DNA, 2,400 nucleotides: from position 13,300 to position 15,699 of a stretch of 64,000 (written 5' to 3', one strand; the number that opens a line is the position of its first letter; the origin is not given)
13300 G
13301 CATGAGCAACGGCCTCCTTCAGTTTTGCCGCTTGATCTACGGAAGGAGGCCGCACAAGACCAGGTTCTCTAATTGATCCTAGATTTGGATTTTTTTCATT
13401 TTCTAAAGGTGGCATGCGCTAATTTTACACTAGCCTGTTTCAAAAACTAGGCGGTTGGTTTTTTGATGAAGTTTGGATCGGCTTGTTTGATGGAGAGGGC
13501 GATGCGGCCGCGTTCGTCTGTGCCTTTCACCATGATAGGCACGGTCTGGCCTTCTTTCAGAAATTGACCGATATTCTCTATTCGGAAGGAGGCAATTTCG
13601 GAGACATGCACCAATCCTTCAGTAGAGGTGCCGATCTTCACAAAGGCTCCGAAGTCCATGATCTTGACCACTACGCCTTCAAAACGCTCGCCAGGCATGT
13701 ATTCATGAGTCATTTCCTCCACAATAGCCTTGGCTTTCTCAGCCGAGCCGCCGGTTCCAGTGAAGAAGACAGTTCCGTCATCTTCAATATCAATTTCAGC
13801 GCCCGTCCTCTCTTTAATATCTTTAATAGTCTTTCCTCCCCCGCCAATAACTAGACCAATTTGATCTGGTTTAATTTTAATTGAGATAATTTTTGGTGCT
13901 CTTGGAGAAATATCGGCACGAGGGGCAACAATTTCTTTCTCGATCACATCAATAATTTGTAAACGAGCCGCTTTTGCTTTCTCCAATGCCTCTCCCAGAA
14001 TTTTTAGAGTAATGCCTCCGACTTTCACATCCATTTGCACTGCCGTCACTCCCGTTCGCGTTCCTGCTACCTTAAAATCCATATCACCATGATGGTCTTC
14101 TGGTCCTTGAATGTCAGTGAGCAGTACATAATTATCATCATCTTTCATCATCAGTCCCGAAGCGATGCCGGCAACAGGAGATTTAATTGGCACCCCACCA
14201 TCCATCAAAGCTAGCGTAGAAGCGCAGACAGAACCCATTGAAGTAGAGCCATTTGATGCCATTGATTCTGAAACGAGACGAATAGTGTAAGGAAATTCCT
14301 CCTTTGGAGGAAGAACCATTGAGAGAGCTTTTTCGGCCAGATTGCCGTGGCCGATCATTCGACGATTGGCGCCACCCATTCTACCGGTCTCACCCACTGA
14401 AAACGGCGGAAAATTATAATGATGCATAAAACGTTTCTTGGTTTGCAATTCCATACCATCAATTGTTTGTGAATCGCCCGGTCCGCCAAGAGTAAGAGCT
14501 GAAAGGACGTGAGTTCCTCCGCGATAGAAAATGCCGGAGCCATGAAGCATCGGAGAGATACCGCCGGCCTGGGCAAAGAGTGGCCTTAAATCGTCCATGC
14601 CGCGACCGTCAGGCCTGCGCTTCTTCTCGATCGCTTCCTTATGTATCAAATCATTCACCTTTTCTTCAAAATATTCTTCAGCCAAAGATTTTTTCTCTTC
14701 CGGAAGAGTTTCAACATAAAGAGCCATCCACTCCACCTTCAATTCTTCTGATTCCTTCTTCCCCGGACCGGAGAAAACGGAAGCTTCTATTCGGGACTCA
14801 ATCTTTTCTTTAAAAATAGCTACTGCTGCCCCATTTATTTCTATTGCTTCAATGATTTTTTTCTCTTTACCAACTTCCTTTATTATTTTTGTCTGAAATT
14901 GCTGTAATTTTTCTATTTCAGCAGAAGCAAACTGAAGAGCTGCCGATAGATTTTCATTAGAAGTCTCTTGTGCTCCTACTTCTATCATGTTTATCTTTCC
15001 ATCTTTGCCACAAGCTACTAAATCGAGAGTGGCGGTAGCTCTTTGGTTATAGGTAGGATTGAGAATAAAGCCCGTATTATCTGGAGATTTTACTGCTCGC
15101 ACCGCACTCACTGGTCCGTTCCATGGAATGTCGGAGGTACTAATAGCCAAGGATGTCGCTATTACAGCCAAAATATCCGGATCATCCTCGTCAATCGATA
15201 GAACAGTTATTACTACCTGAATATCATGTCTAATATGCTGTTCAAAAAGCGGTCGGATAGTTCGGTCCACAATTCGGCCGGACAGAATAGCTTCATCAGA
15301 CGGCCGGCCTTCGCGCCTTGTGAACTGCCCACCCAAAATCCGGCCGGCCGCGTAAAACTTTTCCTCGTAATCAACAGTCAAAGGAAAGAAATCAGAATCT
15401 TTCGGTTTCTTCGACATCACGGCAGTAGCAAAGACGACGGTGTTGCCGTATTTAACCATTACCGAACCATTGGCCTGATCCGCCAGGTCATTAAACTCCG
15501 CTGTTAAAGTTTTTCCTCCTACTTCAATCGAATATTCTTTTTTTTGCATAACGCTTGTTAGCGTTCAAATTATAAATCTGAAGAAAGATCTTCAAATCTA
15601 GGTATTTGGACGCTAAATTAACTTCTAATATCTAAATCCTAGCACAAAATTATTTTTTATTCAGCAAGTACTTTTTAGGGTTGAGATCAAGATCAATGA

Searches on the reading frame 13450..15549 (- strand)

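Call 62: search_protein_families(library=pfam, proteins=[window:13450-15549:-], max_evalue=0.001)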
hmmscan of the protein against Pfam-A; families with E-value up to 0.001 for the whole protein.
window:13450-15549:- (700 aa): 5 families
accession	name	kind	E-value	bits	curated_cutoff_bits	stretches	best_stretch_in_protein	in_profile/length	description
PF01138.27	RNase_PH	-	1.6e-49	168.1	25.5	2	13-142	3-130/130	3' exoribonuclease family, domain 1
PF00575.29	S1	-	2.4e-16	60.3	22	1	617-688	2-74/74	S1 RNA binding domain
PF03725.20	RNase_PH_C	-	5.6e-12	45.9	20.8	1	145-210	1-66/67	3' exoribonuclease family, domain 2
PF00013.35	KH_1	-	5.8e-11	42.4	21.5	1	555-612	2-66/66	KH domain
PF23459.1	S1_RRP5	-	9.3e-05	23.4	27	1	618-680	2-64/72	RRP5 S1 domain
